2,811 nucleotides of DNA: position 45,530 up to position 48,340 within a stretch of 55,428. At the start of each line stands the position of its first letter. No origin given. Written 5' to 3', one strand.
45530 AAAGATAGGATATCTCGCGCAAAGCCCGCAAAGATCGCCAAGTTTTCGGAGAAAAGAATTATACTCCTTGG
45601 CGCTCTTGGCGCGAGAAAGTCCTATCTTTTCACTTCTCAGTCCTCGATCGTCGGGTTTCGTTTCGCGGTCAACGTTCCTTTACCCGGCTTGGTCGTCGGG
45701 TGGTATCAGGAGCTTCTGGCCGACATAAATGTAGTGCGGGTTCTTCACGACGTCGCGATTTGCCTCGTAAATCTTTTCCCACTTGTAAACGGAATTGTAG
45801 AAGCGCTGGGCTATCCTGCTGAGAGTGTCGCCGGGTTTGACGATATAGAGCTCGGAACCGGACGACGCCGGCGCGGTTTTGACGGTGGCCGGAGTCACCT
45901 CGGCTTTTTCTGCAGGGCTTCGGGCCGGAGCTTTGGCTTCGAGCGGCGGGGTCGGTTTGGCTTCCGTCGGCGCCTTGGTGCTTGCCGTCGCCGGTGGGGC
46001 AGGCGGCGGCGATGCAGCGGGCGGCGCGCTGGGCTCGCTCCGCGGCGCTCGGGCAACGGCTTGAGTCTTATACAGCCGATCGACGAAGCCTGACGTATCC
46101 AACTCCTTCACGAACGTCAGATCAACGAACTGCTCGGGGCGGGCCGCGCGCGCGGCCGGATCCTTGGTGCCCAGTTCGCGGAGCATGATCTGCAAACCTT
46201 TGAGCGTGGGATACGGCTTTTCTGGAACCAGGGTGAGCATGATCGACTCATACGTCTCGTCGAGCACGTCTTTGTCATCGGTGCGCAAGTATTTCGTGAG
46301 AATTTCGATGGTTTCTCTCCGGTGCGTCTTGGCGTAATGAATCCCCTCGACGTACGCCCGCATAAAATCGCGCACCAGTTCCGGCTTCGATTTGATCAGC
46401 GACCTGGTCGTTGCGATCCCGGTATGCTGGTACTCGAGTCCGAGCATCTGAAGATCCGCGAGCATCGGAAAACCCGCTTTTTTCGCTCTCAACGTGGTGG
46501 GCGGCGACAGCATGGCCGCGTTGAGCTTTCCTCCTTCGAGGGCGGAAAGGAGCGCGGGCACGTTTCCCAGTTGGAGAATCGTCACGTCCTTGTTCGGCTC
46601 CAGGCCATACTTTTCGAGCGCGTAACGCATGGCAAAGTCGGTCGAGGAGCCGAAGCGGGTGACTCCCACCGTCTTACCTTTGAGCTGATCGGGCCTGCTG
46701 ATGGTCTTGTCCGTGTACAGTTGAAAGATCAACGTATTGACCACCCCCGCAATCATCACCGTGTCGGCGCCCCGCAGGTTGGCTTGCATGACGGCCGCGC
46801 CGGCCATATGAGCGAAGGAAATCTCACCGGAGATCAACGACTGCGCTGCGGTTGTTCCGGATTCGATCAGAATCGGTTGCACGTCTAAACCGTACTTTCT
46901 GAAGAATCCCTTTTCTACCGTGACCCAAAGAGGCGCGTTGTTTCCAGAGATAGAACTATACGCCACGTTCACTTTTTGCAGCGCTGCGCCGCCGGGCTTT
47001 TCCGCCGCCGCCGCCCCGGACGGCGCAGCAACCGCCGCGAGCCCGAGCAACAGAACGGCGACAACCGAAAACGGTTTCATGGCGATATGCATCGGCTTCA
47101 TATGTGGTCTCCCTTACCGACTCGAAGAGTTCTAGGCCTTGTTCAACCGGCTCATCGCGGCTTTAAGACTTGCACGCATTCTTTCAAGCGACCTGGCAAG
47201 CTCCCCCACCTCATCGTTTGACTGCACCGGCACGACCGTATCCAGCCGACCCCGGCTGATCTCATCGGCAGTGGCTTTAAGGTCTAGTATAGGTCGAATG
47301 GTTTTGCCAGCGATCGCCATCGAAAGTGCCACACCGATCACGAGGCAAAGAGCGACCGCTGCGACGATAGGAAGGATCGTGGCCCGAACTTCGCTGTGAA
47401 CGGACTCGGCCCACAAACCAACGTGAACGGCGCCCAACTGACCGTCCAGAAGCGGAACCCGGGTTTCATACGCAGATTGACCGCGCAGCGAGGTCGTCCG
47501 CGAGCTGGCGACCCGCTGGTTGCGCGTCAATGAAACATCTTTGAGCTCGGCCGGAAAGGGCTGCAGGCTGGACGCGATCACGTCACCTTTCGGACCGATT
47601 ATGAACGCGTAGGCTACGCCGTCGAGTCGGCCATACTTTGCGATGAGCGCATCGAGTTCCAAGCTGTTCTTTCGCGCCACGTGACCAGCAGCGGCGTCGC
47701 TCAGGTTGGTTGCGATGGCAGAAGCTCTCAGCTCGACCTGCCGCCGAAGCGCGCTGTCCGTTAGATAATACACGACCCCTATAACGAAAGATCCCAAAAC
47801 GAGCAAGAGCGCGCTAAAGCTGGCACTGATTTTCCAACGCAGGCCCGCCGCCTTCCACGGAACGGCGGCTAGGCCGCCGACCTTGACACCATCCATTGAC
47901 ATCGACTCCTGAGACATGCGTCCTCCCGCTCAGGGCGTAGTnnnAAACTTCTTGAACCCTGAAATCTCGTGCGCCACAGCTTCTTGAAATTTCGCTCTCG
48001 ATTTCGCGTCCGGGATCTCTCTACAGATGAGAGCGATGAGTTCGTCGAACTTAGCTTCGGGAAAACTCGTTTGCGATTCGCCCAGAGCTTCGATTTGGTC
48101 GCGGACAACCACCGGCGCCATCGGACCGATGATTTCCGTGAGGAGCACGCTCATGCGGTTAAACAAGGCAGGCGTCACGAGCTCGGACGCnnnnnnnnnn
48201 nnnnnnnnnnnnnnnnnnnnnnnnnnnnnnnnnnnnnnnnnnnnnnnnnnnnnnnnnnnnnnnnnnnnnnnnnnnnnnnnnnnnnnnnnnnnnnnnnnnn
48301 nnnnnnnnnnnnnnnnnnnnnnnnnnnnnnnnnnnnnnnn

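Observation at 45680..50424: Candidate undescribed sigma-54-driven five-gene envelope signalling module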

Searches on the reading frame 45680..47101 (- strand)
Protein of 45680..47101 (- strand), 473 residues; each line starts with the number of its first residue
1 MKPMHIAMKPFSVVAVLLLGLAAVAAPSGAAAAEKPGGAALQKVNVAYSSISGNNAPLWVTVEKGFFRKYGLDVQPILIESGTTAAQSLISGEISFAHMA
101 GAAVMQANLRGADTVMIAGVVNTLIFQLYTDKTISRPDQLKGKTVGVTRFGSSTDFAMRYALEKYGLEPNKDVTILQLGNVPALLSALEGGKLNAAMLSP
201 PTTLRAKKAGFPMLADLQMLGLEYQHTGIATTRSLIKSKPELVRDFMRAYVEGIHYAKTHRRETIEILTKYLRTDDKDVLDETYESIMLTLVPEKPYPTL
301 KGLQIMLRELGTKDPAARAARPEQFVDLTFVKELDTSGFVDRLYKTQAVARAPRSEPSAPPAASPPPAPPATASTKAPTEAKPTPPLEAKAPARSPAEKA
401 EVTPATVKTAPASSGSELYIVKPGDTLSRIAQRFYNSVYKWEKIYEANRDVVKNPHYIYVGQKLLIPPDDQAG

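Call 5: search_protein_families(library=pfam, proteins=[window:45680-47101:-], max_evalue=0.01)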
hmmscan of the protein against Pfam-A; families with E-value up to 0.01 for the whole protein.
window:45680-47101:- (473 aa): 6 families
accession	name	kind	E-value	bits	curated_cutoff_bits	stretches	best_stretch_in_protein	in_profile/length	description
PF09084.16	NMT1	-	1.4e-25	90.9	20.5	1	54-261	3-213/216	NMT1/THI5 like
PF13379.11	NMT1_2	-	1.1e-21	78.2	24.7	1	42-266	6-245/252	NMT1-like family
PF01476.26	LysM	-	4.2e-12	46.3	20.9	1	419-467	1-43/43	LysM domain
PF12974.12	Phosphonate-bd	-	7.7e-08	32.4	27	1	69-210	26-174/242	ABC transporter, phosphonate, periplasmic substrate-binding protein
PF12916.12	DUF3834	-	0.0038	16.9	22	1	139-273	66-184/202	Protein of unknown function (DUF3834)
PF23473.1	LysM3_LYK4_5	-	0.0049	17.4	29.3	1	419-467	5-47/48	LYK4/5 LysM3 domain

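Call 6: search_protein_families(library=ncbifam, proteins=[window:45680-47101:-], max_evalue=0.01)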
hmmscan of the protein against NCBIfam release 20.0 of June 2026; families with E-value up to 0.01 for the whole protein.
window:45680-47101:- (473 aa): 13 families
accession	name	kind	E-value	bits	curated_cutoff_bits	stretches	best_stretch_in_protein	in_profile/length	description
TIGR01728.1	SsuA_fam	subfamily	4.1e-26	91.9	163.5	1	54-286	10-245/290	aliphatic sulfonate ABC transporter substrate-binding protein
NF008399.0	PRK11198.1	equivalog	4e-16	59.8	134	1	406-468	85-147/149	peptidoglycan-binding protein LysM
NF033163.1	lipo_LipL71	equivalog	4.8e-10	39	600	1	412-469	399-461/471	lipoprotein LipL71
TIGR01729.1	taurine_ABC_bnd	equivalog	2.8e-09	36.8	304.25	1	78-251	33-207/300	taurine ABC transporter substrate-binding protein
NF008553.0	PRK11480.1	equivalog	5.7e-09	35.6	490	1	43-251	24-229/320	taurine ABC transporter substrate-binding protein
NF046106.1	ResusProRpf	equivalog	4.5e-08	33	180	1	373-467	171-256/258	resuscitation-promoting factor Rpf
NF040735.1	SBP_SaoX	equivalog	1e-07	31.4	300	1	60-279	20-240/330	ABC transporter substrate-binding subunit SaoX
TIGR02899.1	spore_safA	subfamily_domain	2.4e-05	24.2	67.85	1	421-467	1-43/44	SafA/ExsA family spore coat assembly protein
TIGR02122.1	TRAP_TAXI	subfamily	7.1e-05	21.8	84.35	1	16-199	5-197/320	TAXI family TRAP transporter solute-binding subunit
NF052398.1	Agg_Promo_Fact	equivalog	7.6e-05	23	170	1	409-470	21-77/202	aggregation-promoting factor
NF050804.1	CellDivDipMCaul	equivalog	0.00011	21.2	900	1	352-469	69-181/634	cell division endopeptidase DipM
NF040883.1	amid_act_ActS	equivalog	0.0023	17.2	375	1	412-466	29-78/242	amidase activator ActS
NF010723.1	PRK14125.1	equivalog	0.0028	17.6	60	1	416-467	32-85/87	cell division suppressor protein YneA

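Call 98: search_solved_structures(query=window:45680-47101:-, max_evalue=0.0001)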
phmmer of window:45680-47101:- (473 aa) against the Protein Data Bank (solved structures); distinct sequences matched with E-value up to 0.0001: 12.
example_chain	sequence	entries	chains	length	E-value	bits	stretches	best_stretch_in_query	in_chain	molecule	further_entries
7pvc_A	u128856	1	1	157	8.4e-11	44.6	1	406-469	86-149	Potassium binding protein Kbp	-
7vcm_A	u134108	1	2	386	4.1e-10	42.4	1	406-469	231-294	Green fluorescent protein,Potassium binding protein Kbp,Green fluorescent protein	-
8zex_A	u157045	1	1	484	1.7e-09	40.3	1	406-467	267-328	HaloKbp1a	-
6ssy_A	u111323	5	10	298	2.3e-09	39.9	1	60-252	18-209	Taurine-binding periplasmic protein | Taurine ABC transporter substrate-binding protein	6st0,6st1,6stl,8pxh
8w9m_C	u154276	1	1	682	3.6e-09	39.3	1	31-270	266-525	Nitrate transport ATP-binding protein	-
8wm7_C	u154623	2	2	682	3.6e-09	39.3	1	31-270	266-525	Nitrate transport ATP-binding protein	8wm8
3qsl_A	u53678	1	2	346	4.4e-09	39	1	35-210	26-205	Putative exported protein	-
4nmy_A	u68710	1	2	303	4.7e-08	35.6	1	51-278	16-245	ABC-type transport system, extracellular solute-binding protein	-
3jc8_Ta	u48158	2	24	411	7.2e-06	28.4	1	390-464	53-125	LysM domain protein | TsaP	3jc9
9uai_E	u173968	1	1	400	4.5e-05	25.7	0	37-220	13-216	Nitrate transport ATP-binding subunits C and D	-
9uak_A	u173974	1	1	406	4.8e-05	25.7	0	37-220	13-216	C terminal regulatory domain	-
2x7p_A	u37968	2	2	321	5.3e-05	25.5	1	54-279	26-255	POSSIBLE THIAMINE BIOSYNTHESIS ENZYME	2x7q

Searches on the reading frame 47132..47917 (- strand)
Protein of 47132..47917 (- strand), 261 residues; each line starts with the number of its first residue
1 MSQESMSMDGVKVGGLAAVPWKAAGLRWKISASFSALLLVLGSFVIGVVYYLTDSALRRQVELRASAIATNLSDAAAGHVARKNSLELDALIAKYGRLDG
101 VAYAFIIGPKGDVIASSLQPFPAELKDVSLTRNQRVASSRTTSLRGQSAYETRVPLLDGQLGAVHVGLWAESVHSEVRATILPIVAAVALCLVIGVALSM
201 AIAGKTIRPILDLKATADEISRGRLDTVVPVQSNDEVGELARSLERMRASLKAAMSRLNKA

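Call 5: search_protein_families(library=pfam, proteins=[window:47132-47917:-], max_evalue=0.01)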
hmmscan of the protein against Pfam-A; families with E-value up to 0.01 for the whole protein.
window:47132-47917:- (261 aa): 2 families
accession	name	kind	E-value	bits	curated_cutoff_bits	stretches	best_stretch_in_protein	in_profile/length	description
PF00672.30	HAMP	-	1.3e-14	54.7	25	1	202-252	2-52/53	HAMP domain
PF17203.10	sCache_3_2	-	3e-09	37.5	28.4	1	54-179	3-137/140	Single cache domain 3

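Call 6: search_protein_families(library=ncbifam, proteins=[window:47132-47917:-], max_evalue=0.01)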
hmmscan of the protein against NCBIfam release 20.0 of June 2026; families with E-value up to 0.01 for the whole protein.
window:47132-47917:- (261 aa): 21 families
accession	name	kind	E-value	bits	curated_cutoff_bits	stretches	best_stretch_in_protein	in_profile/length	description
NF033092.0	HK_WalK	equivalog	2.2e-13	49.6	725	1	136-257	128-252/594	cell wall metabolism sensor histidine kinase WalK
NF058645.1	MCPCtpMPsAe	equivalog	5.1e-10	38.7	900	1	169-252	192-277/558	methyl-accepting chemotaxis protein CtpM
NF038263.1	prot_phos_SiaA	equivalog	2e-09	36.6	700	1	182-258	310-386/658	biofilm regulation protein phosphatase SiaA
NF040691.1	MtrAB_MtrB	equivalog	2.7e-08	33.3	450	1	177-259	186-265/507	MtrAB system histidine kinase MtrB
NF047496.1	HK_LIC11548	equivalog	1.7e-07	30.4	750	1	163-257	259-350/589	LIC_11548 family sensor histidine kinase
NF053592.1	HK_near_YfiR_like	equivalog_domain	2.1e-07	30.8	194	1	32-249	13-219/223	sensor histidine kinase, YfiR-like protein-associated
TIGR01386.1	cztS_silS_copS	subfamily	2.5e-07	30.1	292.55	1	30-259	12-242/457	heavy metal sensor histidine kinase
NF058527.1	HistKinChvGCaul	equivalog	3.5e-06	26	740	1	175-257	223-305/535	two-component sensor histidine kinase ChvG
NF008318.0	PRK11107.1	equivalog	2.8e-05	22.4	890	1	159-253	155-249/920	two-component sensor histidine kinase BarA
NF008184.0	PRK10935.1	equivalog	4.8e-05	22.2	553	1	174-259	142-230/565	nitrate/nitrite two-component system sensor histidine kinase NarQ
NF008312.0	PRK11100.1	equivalog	6e-05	22.1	356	1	161-252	161-251/477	two-component system sensor histidine kinase CreC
NF047794.1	HisKinPtgB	equivalog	0.0001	20.7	1000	1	157-259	308-413/656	two-component system sensor histidine kinase PgtB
NF012163.2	BaeS_SmeS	equivalog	0.00021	20.4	500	1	188-252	170-234/457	sensor histidine kinase efflux regulator BaeS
NF007004.0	PRK09467.1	equivalog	0.00039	19.4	415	1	181-253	155-227/440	two-component system sensor histidine kinase EnvZ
NF045900.1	HisKinCpxALeg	equivalog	0.00099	17.9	800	0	188-256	162-229/451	two-component system sensor histidine kinase CpxA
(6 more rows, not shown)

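Call 34: search_solved_structures(query=window:47132-47917:-, max_evalue=0.01, show_alignments=3)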
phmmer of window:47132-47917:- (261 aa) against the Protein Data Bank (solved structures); distinct sequences matched with E-value up to 0.01: 23.
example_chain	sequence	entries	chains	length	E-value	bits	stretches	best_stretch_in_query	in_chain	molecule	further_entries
4gn0_A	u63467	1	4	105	3.6e-10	43.3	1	199-260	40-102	Hamp domain of AF1503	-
4cq4_A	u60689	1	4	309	1.2e-09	41.6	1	169-260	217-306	ENGINEERED VERSION OF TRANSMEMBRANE RECEPTOR AF1503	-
2l7h_A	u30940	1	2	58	3e-09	40.3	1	207-255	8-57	Uncharacterized protein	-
2y21_A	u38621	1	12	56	1.1e-08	38.5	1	207-255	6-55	HAMP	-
2y0q_A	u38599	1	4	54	1.1e-08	38.5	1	207-255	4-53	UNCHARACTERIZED PROTEIN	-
2y20_A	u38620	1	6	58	1.5e-08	38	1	207-255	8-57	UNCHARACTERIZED PROTEIN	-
2l7i_A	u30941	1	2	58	2e-08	37.6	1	207-255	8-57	Uncharacterized protein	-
2y0t_A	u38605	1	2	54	2.1e-08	37.5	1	207-255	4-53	AF1503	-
2lfr_A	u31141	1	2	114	1.1e-07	35.2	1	206-253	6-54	HAMP domain-containing protein, Osmolarity sensor protein EnzV chimera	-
3zcc_A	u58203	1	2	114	1.4e-07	34.8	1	207-253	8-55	HAMP, OSMOLARITY SENSOR PROTEIN ENVZ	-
3zrw_A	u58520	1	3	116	4.5e-07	33.2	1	207-253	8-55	AF1503 PROTEIN, OSMOLARITY SENSOR PROTEIN ENVZ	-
3zrw_B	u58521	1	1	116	4.7e-07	33.1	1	207-253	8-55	AF1503 PROTEIN, OSMOLARITY SENSOR PROTEIN ENVZ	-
2lfs_A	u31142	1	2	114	7.1e-07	32.5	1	206-253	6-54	HAMP domain-containing protein, Osmolarity sensor protein EnzV chimera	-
3zrx_A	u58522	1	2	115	8.1e-07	32.3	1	207-253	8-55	AF1503 PROTEIN, OSMOLARITY SENSOR PROTEIN ENVZ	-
3zrv_A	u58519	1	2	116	8.2e-07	32.3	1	207-253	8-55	HAMP, OSMOLARITY SENSOR PROTEIN ENVZ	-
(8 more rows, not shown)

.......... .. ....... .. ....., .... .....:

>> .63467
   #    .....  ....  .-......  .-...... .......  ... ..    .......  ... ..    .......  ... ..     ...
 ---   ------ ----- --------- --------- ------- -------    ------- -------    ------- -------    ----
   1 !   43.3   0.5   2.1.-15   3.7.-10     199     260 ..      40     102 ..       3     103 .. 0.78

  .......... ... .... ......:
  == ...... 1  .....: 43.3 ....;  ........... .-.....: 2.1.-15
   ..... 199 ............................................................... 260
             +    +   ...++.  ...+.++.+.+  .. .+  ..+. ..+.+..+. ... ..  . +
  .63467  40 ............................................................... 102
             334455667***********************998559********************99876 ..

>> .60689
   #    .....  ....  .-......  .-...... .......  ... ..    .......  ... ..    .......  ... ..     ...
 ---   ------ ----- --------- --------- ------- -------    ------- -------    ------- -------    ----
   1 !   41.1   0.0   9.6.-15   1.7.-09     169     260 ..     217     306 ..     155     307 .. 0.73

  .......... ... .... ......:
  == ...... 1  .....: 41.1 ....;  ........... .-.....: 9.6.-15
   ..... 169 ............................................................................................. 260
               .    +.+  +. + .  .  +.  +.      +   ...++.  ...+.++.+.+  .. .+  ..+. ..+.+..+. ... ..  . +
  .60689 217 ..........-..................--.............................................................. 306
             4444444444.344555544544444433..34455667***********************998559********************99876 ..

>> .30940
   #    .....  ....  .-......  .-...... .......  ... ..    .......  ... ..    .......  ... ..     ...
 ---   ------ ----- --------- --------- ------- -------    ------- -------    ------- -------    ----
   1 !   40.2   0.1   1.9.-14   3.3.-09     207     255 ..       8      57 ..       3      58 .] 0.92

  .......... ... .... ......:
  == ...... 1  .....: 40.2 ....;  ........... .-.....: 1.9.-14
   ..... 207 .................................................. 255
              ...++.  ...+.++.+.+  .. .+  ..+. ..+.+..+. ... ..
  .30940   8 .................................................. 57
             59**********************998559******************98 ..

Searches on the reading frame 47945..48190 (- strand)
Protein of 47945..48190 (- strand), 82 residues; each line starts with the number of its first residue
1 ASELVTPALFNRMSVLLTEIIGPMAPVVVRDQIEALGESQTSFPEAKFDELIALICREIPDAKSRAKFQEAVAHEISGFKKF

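Call 42: search_solved_structures(query=A3, max_evalue=10, show_alignments=4)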
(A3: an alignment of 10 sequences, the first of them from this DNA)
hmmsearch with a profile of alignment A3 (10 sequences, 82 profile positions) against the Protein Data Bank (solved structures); distinct sequences matched with E-value up to 10: 40.
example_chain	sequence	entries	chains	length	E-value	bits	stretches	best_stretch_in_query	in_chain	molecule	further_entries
5bsi_A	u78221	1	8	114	0.34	14.6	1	4-41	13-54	Macrophage migration inhibitory factor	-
9jit_A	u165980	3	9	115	0.4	14.4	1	4-41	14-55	Macrophage migration inhibitory factor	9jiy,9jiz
5bsc_A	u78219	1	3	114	0.45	14.2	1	4-41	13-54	Macrophage migration inhibitory factor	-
5hvv_A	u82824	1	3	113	0.45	14.2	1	4-41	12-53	Macrophage migration inhibitory factor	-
4xx8_A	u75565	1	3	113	0.45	14.2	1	4-41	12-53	Macrophage migration inhibitory factor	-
6oye_A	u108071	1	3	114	0.45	14.2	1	4-41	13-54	Macrophage migration inhibitory factor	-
5eiz_A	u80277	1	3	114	0.45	14.2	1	4-41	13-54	Macrophage migration inhibitory factor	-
5uzy_A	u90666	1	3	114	0.45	14.2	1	4-41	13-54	Macrophage migration inhibitory factor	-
5v70_A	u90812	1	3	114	0.45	14.2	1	4-41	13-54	Macrophage migration inhibitory factor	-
6bg7_A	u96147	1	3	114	0.45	14.2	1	4-41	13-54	Macrophage migration inhibitory factor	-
5v73_A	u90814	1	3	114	0.45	14.2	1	4-41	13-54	Macrophage migration inhibitory factor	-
1ca7_A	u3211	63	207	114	0.45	14.2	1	4-41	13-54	PROTEIN (MACROPHAGE MIGRATION INHIBITORY FACTOR) | Macrophage migration inhibitory factor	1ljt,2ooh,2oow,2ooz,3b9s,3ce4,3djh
4pkz_A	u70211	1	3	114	0.45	14.2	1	4-41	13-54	Macrophage migration inhibitory factor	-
6oy8_A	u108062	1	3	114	0.45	14.2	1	4-41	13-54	Macrophage migration inhibitory factor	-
4xx7_A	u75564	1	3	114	0.46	14.2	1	4-41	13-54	Macrophage migration inhibitory factor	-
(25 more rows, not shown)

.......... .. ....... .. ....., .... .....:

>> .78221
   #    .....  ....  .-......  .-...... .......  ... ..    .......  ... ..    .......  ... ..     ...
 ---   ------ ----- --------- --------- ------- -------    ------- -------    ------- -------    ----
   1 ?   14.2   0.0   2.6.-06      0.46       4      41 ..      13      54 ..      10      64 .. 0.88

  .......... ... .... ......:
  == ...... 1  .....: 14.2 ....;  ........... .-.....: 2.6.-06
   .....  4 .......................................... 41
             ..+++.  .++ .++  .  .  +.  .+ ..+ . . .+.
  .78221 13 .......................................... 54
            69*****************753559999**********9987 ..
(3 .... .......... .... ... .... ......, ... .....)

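Call 43: search_protein_families(library=pfam, alignment_id=A3, max_evalue=10)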
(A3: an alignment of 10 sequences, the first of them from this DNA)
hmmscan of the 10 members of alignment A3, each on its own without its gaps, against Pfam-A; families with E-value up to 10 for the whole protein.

A. member 1, seq(82 aa): 0 families

B. families by the number of members that match (of 10 scanned): 1 family
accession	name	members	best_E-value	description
PF18477.7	PIN_9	1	0.09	PIN like domain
